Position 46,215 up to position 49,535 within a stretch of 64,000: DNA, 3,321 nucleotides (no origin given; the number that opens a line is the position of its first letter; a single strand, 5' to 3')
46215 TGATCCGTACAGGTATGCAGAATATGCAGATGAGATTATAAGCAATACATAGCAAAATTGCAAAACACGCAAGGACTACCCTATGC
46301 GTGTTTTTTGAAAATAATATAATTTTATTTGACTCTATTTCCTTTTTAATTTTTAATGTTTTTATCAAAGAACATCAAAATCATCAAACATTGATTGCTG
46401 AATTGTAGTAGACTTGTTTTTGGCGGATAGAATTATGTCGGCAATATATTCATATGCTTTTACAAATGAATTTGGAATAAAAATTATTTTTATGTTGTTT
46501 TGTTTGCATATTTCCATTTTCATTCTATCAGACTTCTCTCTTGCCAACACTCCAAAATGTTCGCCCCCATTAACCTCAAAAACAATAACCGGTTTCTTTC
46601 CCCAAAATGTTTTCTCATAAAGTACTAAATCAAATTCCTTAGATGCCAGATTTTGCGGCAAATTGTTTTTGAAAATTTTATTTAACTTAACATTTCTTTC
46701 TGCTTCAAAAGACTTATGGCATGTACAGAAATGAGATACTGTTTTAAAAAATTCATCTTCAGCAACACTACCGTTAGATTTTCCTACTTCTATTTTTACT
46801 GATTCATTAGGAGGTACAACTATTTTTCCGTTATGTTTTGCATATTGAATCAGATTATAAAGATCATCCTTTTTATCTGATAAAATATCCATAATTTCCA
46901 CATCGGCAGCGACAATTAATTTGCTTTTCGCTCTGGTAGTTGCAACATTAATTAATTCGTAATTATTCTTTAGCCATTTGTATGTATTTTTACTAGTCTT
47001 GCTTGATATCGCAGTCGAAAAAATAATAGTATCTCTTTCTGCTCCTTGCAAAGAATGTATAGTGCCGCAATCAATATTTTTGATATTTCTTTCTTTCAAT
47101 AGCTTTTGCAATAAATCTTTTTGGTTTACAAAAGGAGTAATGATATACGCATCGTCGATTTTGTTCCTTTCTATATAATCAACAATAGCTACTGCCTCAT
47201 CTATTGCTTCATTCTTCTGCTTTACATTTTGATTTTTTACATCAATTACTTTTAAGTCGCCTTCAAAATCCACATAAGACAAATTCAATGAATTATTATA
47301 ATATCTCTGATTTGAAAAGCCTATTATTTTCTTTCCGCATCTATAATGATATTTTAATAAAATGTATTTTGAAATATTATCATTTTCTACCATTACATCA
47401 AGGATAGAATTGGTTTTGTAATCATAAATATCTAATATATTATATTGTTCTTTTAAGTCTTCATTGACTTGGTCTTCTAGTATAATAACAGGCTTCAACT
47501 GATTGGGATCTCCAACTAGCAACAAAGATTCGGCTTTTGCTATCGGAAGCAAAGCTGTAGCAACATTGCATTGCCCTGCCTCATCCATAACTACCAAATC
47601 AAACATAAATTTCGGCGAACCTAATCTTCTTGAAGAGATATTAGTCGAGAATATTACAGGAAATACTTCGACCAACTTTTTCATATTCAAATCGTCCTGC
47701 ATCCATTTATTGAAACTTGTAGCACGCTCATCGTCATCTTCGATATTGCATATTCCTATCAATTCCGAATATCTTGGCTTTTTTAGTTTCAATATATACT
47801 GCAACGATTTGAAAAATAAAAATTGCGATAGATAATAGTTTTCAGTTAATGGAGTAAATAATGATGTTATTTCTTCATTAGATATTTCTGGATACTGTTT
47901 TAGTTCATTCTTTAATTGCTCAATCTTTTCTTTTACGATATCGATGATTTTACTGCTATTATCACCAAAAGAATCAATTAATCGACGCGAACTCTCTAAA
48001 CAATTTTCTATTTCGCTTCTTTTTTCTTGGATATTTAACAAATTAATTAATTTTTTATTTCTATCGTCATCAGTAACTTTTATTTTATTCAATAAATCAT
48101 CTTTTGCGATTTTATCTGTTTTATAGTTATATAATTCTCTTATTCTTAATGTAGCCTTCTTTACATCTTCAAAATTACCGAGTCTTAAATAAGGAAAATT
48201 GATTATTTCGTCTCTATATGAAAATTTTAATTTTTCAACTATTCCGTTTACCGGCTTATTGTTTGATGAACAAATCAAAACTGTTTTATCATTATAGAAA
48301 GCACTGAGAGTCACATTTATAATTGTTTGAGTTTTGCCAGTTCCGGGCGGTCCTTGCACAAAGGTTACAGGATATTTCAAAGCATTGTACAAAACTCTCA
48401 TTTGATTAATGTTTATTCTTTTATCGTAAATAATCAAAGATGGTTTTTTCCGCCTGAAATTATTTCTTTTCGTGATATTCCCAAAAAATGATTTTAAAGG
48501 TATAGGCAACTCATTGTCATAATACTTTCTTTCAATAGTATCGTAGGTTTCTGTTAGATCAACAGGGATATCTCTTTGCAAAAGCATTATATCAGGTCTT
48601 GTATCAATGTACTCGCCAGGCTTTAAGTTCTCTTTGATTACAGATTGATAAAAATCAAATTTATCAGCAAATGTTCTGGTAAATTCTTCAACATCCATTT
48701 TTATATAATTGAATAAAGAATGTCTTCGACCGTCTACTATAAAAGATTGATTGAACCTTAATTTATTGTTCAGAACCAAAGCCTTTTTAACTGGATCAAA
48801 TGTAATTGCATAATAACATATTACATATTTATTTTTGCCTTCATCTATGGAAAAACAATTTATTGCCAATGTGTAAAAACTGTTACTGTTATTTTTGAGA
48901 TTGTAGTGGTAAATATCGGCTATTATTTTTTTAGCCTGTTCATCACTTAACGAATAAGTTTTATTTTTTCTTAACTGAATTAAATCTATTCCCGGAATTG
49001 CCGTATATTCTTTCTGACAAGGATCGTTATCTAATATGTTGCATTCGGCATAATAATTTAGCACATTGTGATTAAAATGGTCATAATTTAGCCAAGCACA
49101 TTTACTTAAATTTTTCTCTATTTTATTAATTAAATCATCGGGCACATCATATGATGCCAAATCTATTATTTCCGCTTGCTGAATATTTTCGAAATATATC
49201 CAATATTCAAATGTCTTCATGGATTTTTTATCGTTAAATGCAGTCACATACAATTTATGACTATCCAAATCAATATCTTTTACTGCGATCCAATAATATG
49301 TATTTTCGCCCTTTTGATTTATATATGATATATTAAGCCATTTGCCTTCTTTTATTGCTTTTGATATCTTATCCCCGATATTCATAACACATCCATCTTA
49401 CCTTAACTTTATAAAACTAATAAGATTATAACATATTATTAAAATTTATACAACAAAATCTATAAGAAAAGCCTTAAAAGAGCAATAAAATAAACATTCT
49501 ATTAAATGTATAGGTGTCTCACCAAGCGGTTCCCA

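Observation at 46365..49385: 1006-aa Upf1-like helicase with a Vsr/DUF559-like nuclease tail and a ~330-aa unknown N-terminal region (Mokosh-like single-gene candidate)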

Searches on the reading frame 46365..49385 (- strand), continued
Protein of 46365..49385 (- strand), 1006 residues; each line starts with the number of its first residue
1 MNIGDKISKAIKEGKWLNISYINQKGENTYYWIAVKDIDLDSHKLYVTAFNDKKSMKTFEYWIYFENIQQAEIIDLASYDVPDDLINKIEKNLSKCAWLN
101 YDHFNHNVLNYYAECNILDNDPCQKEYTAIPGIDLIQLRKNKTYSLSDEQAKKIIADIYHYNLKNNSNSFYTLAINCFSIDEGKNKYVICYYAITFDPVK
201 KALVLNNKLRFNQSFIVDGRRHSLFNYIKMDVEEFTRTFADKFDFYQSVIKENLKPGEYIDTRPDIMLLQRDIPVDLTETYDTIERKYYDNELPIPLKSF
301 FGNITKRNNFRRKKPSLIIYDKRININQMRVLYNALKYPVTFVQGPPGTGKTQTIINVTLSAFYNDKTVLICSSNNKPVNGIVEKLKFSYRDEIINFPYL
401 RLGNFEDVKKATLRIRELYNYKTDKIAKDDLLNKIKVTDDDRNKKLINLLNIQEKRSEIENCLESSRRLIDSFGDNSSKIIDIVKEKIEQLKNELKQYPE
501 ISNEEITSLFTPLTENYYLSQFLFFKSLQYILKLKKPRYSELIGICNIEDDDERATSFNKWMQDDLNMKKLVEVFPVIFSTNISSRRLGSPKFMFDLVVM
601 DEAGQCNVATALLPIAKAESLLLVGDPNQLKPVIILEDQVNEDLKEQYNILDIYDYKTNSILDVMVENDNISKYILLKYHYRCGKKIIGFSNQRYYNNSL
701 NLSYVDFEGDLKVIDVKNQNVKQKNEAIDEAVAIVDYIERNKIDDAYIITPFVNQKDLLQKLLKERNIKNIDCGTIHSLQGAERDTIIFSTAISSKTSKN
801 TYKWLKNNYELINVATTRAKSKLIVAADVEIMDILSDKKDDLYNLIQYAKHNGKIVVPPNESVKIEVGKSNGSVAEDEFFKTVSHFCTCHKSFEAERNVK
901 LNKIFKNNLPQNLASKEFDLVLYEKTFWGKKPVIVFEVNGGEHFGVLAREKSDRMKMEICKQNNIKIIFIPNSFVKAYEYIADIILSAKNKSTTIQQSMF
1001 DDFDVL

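Call 76: get_annotated_region(hit=H7, flank=8000)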
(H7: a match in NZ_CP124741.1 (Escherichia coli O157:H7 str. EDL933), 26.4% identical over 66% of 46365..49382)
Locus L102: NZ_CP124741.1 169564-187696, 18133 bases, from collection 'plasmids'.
description: Escherichia coli O157:H7 str. EDL933 plasmid unnamed2, complete sequence
organism: Escherichia coli O157:H7 str. EDL933 (NCBI taxid 155864)
taxonomy: Bacteria; Pseudomonadota; Gammaproteobacteria; Enterobacterales; Enterobacteriaceae; Escherichia; Escherichia coli; Escherichia coli O157:H7 str. EDL933
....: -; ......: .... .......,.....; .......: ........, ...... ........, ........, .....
typing (MOB-suite, as given by PLSDB): non-mobilizable
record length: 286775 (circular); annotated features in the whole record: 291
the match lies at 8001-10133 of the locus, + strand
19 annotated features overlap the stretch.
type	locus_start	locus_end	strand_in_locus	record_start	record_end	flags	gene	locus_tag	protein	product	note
CDS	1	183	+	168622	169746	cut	-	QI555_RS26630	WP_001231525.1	glycosyltransferase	-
CDS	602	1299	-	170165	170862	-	-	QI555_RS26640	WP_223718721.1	IS1-like element IS1F family transposase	GO:0006313 - DNA transposition [Evidence IEA]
CDS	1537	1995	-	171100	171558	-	-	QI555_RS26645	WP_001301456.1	hypothetical protein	-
CDS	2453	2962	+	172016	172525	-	-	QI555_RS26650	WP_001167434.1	hypothetical protein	-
CDS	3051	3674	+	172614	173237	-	-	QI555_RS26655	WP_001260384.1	hypothetical protein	-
CDS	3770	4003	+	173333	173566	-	-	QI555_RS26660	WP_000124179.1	hypothetical protein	-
CDS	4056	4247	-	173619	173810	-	-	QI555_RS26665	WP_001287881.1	DUF4222 domain-containing protein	-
CDS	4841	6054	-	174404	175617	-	-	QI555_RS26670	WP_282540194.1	IS3 family transposase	-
CDS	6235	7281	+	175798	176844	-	-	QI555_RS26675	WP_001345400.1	ShlB/FhaC/HecB family hemolysin secretion/activation protein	-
CDS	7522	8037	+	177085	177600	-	-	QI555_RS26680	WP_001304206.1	hypothetical protein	-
CDS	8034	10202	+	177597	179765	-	-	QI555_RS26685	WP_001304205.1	AAA domain-containing protein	-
CDS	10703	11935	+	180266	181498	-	-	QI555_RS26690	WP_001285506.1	phosphoadenosine phosphosulfate reductase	-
CDS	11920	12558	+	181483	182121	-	-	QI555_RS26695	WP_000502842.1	ParB N-terminal domain-containing protein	-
CDS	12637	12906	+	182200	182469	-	-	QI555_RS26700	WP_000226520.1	PerC family transcriptional regulator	-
CDS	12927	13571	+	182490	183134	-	-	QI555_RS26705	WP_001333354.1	hypothetical protein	-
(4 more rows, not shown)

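Call 78: search_protein_families(library=pfam, proteins=[L038:9410-12190:+, L049:8969-12112:+, L052:9473-12268:+, L063:9470-12223:+, L064:411-2924:+, L067:9482-12250:+, L073:9416-12238:+, L080:4444-7212:+, L056:5759-8581:+, L058:4822-7542:+], max_evalue=0.001)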
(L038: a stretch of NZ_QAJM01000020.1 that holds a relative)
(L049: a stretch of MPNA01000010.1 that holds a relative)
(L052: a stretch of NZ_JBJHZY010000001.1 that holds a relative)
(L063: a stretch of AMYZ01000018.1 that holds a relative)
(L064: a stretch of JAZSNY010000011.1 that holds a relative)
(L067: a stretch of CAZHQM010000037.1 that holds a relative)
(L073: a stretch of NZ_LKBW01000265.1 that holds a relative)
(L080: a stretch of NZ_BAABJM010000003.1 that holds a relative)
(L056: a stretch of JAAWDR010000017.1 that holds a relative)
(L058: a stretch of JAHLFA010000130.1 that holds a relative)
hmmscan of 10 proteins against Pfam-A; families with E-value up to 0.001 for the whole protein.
L038:9410-12190:+ (927 aa): 10 families
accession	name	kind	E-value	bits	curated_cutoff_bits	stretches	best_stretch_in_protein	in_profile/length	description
PF13087.12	AAA_12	-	1.7e-19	70.6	27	1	577-736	15-191/195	AAA domain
PF13086.12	AAA_11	-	1.6e-17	64.6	27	1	203-543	2-251/257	AAA domain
PF10881.14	DUF2726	-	6e-13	49.1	24.7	1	826-917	29-123/126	Protein of unknown function (DUF2726)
PF13245.12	AAA_19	-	1.6e-10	41.7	25.1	1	207-267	1-63/134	AAA domain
PF13604.12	AAA_30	-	5.9e-10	39.6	27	1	203-265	2-66/191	AAA domain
PF01443.25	Viral_helicase1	-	3.5e-08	34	21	0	475-737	24-228/228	Viral superfamily 1 RNA helicase core domain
PF09848.15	SLFN-g3_helicase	-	2.1e-06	27.7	24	1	218-274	2-56/354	Schlafen group 3, DNA/RNA helicase domain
PF00580.27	UvrD-helicase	-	0.00023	21.4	23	1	203-267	1-67/271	UvrD/REP helicase N-terminal domain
PF04480.18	DUF559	-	0.00083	19.6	20.6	0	864-909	52-97/109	Protein of unknown function (DUF559)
PF00270.35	DEAD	-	0.00087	19.5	26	0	205-280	2-83/167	DEAD/DEAH box helicase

L049:8969-12112:+ (1048 aa): 8 families
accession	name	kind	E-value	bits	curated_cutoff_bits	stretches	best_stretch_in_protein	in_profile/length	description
PF13087.12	AAA_12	-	2.6e-27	96.1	27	1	722-912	6-194/195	AAA domain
PF13086.12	AAA_11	-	2.3e-21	77.2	27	1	346-685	5-254/257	AAA domain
PF18741.7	MTES_1575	-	4e-11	43.3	38.2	1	953-1045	3-96/96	REase_MTES_1575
PF13604.12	AAA_30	-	1.6e-09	38.2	27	1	637-707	82-151/191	AAA domain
PF13245.12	AAA_19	-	2.6e-07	31.3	25.1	0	355-404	9-60/134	AAA domain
PF04480.18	DUF559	-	2.2e-06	27.9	20.6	1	974-1045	43-108/109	Protein of unknown function (DUF559)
PF13401.12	AAA_22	-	1.9e-05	25.4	27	0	356-433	4-74/130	AAA domain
PF01443.25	Viral_helicase1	-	0.00027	21.3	21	0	642-684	56-100/228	Viral superfamily 1 RNA helicase core domain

L052:9473-12268:+ (932 aa): 12 families
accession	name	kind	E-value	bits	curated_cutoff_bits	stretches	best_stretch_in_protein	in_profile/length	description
PF13087.12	AAA_12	-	1.1e-28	100.6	27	1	565-738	8-194/195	AAA domain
PF13086.12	AAA_11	-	5.6e-26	92.3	27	1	182-536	2-256/257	AAA domain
PF13245.12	AAA_19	-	8.9e-17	62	25.1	1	186-273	1-89/134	AAA domain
PF10881.14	DUF2726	-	2.8e-16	59.8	24.7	1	797-920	6-125/126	Protein of unknown function (DUF2726)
PF13604.12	AAA_30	-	1.9e-12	47.8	27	1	183-248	3-70/191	AAA domain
PF01443.25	Viral_helicase1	-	1.6e-10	41.6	21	0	481-538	46-108/228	Viral superfamily 1 RNA helicase core domain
PF00580.27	UvrD-helicase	-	3.2e-08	34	23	1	185-529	4-250/271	UvrD/REP helicase N-terminal domain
PF09848.15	SLFN-g3_helicase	-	8.5e-06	25.7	24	1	197-271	2-74/354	Schlafen group 3, DNA/RNA helicase domain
PF18741.7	MTES_1575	-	4.7e-05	23.8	38.2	1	851-906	26-79/96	REase_MTES_1575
PF13538.12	UvrD_C_2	-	7.3e-05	23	27.4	1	688-735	4-52/52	UvrD-like helicase C-terminal domain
PF04851.21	ResIII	-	0.00033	21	22.5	0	195-250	22-79/164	Type III restriction enzyme, res subunit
PF20720.3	nSTAND3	-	0.00038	20.6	27.2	1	188-322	9-135/155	Novel STAND NTPase 3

L063:9470-12223:+ (918 aa): 10 families
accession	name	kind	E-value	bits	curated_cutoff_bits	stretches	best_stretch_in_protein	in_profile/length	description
PF13087.12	AAA_12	-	5.3e-22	78.8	27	1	568-726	14-191/195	AAA domain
PF13086.12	AAA_11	-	3e-17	63.7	27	1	196-260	2-74/257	AAA domain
PF10881.14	DUF2726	-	1.6e-14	54.2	24.7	1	792-905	9-120/126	Protein of unknown function (DUF2726)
PF13245.12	AAA_19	-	5.1e-11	43.3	25.1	1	200-260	1-63/134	AAA domain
PF13604.12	AAA_30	-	8.7e-10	39.1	27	1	196-258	2-66/191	AAA domain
PF01443.25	Viral_helicase1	-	2e-09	38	21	0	464-537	22-100/228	Viral superfamily 1 RNA helicase core domain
PF09848.15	SLFN-g3_helicase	-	2e-07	31.1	24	1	211-321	2-108/354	Schlafen group 3, DNA/RNA helicase domain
PF00580.27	UvrD-helicase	-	0.00012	22.3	23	1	197-334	2-120/271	UvrD/REP helicase N-terminal domain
PF00270.35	DEAD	-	0.00035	20.8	26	0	198-271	2-81/167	DEAD/DEAH box helicase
PF13191.12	AAA_16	-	0.00092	20.2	32.6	0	203-316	15-129/167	AAA ATPase domain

L064:411-2924:+ (838 aa): 12 families
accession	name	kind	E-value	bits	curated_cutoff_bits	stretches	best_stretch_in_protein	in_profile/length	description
PF13087.12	AAA_12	-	1.5e-30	106.7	27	1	489-656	3-193/195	AAA domain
PF13086.12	AAA_11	-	3.8e-28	99.4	27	1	124-464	2-255/257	AAA domain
PF13604.12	AAA_30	-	2e-14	54.2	27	2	125-185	3-64/191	AAA domain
PF13245.12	AAA_19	-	4e-13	50.1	25.1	1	128-214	1-71/134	AAA domain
PF10881.14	DUF2726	-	5.5e-13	49.2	24.7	1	712-834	7-125/126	Protein of unknown function (DUF2726)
PF01443.25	Viral_helicase1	-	2.7e-09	37.6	21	0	594-655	166-228/228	Viral superfamily 1 RNA helicase core domain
PF00580.27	UvrD-helicase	-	4.8e-09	36.7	23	1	125-458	2-250/271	UvrD/REP helicase N-terminal domain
PF00270.35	DEAD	-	8.9e-05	22.7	26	0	128-191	4-70/167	DEAD/DEAH box helicase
PF04851.21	ResIII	-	0.00011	22.6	22.5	0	127-255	7-123/164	Type III restriction enzyme, res subunit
PF18741.7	MTES_1575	-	0.00012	22.6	38.2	1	765-818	26-77/96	REase_MTES_1575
PF20720.3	nSTAND3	-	0.00052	20.2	27.2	1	129-220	8-98/155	Novel STAND NTPase 3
PF09848.15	SLFN-g3_helicase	-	0.00055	19.7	24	0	140-210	3-76/354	Schlafen group 3, DNA/RNA helicase domain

L067:9482-12250:+ (923 aa): 8 families
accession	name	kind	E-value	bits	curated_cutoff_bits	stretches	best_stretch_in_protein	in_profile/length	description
PF13087.12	AAA_12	-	8.7e-28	97.7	27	1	553-737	3-194/195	AAA domain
PF13086.12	AAA_11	-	5.6e-26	92.3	27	1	179-531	2-254/257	AAA domain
PF13245.12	AAA_19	-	2.8e-13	50.7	25.1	1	183-243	1-62/134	AAA domain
PF13604.12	AAA_30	-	6.1e-11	42.8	27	1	180-241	3-65/191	AAA domain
PF10881.14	DUF2726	-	1.6e-10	41.2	24.7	1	795-910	8-120/126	Protein of unknown function (DUF2726)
PF00580.27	UvrD-helicase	-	9.9e-10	39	23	1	181-526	3-250/271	UvrD/REP helicase N-terminal domain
PF01443.25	Viral_helicase1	-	1.7e-07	31.7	21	0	477-530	41-100/228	Viral superfamily 1 RNA helicase core domain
PF18741.7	MTES_1575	-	6e-05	23.5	38.2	1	844-898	24-76/96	REase_MTES_1575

L073:9416-12238:+ (941 aa): 10 families
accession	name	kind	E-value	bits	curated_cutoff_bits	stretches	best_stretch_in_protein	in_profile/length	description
PF13086.12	AAA_11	-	9e-21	75.2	27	1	214-552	2-251/257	AAA domain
PF13087.12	AAA_12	-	2.3e-19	70.2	27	1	585-742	14-191/195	AAA domain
PF10881.14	DUF2726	-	3.6e-14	53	24.7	1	849-922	48-121/126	Protein of unknown function (DUF2726)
PF13245.12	AAA_19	-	1.6e-11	45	25.1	1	218-278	1-63/134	AAA domain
PF13604.12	AAA_30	-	3.5e-11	43.6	27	1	214-277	2-67/191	AAA domain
PF01443.25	Viral_helicase1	-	2.4e-08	34.5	21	0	486-555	26-101/228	Viral superfamily 1 RNA helicase core domain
PF09848.15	SLFN-g3_helicase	-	4.8e-06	26.5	24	1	229-280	2-55/354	Schlafen group 3, DNA/RNA helicase domain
PF00580.27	UvrD-helicase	-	1.5e-05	25.3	23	1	214-287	1-68/271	UvrD/REP helicase N-terminal domain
PF04480.18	DUF559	-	0.00035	20.8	20.6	1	850-913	32-92/109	Protein of unknown function (DUF559)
PF04851.21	ResIII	-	0.00048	20.5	22.5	0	218-295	8-94/164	Type III restriction enzyme, res subunit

L080:4444-7212:+ (923 aa): 8 families
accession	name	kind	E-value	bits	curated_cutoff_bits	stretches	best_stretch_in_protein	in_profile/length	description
PF13087.12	AAA_12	-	3.7e-25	89.1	27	1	569-740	14-193/195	AAA domain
PF13086.12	AAA_11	-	4.4e-24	86.1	27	1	186-538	2-254/257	AAA domain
PF13245.12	AAA_19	-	9.1e-14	52.2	25.1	1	190-252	1-64/134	AAA domain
PF13604.12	AAA_30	-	3.4e-11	43.7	27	1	189-250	5-67/191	AAA domain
PF01443.25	Viral_helicase1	-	7.4e-07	29.7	21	0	487-547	48-110/228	Viral superfamily 1 RNA helicase core domain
PF10881.14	DUF2726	-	8.3e-07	29.2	24.7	1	798-919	7-123/126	Protein of unknown function (DUF2726)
PF00580.27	UvrD-helicase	-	0.00014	22.1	23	1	190-457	5-198/271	UvrD/REP helicase N-terminal domain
PF13538.12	UvrD_C_2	-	0.00059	20.1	27.4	0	686-738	5-52/52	UvrD-like helicase C-terminal domain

L056:5759-8581:+ (941 aa): 8 families
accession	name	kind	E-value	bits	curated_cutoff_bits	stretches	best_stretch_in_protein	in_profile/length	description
PF13087.12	AAA_12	-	1.6e-27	96.8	27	1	567-745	6-194/195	AAA domain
PF13086.12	AAA_11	-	2.1e-22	80.6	27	1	188-539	2-254/257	AAA domain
PF13245.12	AAA_19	-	4.4e-18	66.2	25.1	1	192-256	1-66/134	AAA domain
PF13604.12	AAA_30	-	7.1e-16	58.9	27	1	189-251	3-66/191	AAA domain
PF10881.14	DUF2726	-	1.3e-09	38.3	24.7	1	838-922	36-120/126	Protein of unknown function (DUF2726)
PF01443.25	Viral_helicase1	-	6.8e-06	26.5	21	0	498-538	58-100/228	Viral superfamily 1 RNA helicase core domain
PF18741.7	MTES_1575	-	1.2e-05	25.8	38.2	1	855-922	24-89/96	REase_MTES_1575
PF04480.18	DUF559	-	0.00051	20.3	20.6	0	856-929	39-108/109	Protein of unknown function (DUF559)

L058:4822-7542:+ (907 aa): 13 families
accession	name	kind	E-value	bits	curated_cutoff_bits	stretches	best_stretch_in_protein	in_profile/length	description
PF13086.12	AAA_11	-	5.7e-28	98.8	27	1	182-535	2-254/257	AAA domain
PF13087.12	AAA_12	-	1e-23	84.4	27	1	573-721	15-191/195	AAA domain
PF13245.12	AAA_19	-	1.2e-18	68.1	25.1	1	186-291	1-103/134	AAA domain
PF01443.25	Viral_helicase1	-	4.3e-14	53.3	21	1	643-720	152-226/228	Viral superfamily 1 RNA helicase core domain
PF10881.14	DUF2726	-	3.8e-13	49.7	24.7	1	781-900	7-122/126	Protein of unknown function (DUF2726)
PF13604.12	AAA_30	-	3.1e-12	47.1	27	1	183-248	3-70/191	AAA domain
PF13538.12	UvrD_C_2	-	1.5e-08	34.8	27.4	1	674-721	4-52/52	UvrD-like helicase C-terminal domain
PF09848.15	SLFN-g3_helicase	-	4.1e-07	30.1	24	1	197-281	2-83/354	Schlafen group 3, DNA/RNA helicase domain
PF00270.35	DEAD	-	1e-05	25.8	26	1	184-265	2-87/167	DEAD/DEAH box helicase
PF04851.21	ResIII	-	2.7e-05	24.6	22.5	1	184-266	6-95/164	Type III restriction enzyme, res subunit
PF20720.3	nSTAND3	-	0.00018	21.7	27.2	1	185-268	6-92/155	Novel STAND NTPase 3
PF00580.27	UvrD-helicase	-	0.00025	21.2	23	1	183-475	2-201/271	UvrD/REP helicase N-terminal domain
PF01637.24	ATPase_2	-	0.00093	19.5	33.2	0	195-305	19-116/225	ATPase domain predominantly from Archaea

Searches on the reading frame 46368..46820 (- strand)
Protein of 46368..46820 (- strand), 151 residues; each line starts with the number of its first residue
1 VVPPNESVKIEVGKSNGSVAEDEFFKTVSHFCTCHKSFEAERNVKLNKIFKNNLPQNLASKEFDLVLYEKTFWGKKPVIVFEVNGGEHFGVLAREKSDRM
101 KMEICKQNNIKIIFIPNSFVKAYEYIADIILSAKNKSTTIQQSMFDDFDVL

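Call 30: search_solved_structures(query=A4, max_evalue=10, show_alignments=3)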
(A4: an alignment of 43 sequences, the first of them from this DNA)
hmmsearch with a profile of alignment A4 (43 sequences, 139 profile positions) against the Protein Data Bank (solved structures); distinct sequences matched with E-value up to 10: 1.
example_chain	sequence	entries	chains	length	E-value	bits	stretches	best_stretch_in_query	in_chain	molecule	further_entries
3r3p_A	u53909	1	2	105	0.0032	20.2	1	81-136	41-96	Mobile intron protein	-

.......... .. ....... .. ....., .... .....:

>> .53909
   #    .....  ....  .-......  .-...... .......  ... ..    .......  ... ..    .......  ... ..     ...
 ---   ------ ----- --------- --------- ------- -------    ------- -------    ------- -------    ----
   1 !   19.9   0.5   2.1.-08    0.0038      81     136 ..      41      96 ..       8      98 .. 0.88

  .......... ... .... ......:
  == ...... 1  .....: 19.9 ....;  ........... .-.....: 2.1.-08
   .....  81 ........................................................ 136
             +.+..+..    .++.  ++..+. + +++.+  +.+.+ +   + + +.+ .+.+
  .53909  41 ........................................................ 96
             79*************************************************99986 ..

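Call 31: search_protein_families(library=pfam, alignment_id=A4, max_evalue=0.01)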
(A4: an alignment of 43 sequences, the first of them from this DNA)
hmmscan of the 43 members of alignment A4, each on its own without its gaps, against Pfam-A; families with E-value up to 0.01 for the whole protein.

A. member 1, seq(151 aa): 1 family
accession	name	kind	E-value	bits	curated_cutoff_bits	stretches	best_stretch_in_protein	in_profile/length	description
PF10881.14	DUF2726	-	6.8e-06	26.3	24.7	1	52-130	48-123/126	Protein of unknown function (DUF2726)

B. families by the number of members that match (of 43 scanned): 6 families
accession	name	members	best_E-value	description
PF10881.14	DUF2726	42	1.8e-16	Protein of unknown function (DUF2726)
PF18741.7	MTES_1575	11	6.7e-06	REase_MTES_1575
PF04480.18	DUF559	4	1.1e-05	Protein of unknown function (DUF559)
PF19237.4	DUF5889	1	0.00011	Family of unknown function (DUF5889)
PF18119.6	RIG-I_C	1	0.0012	RIG-I receptor C-terminal domain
PF24413.1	W02B3_4_N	1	0.0057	W02B3.4-like, N-terminal domain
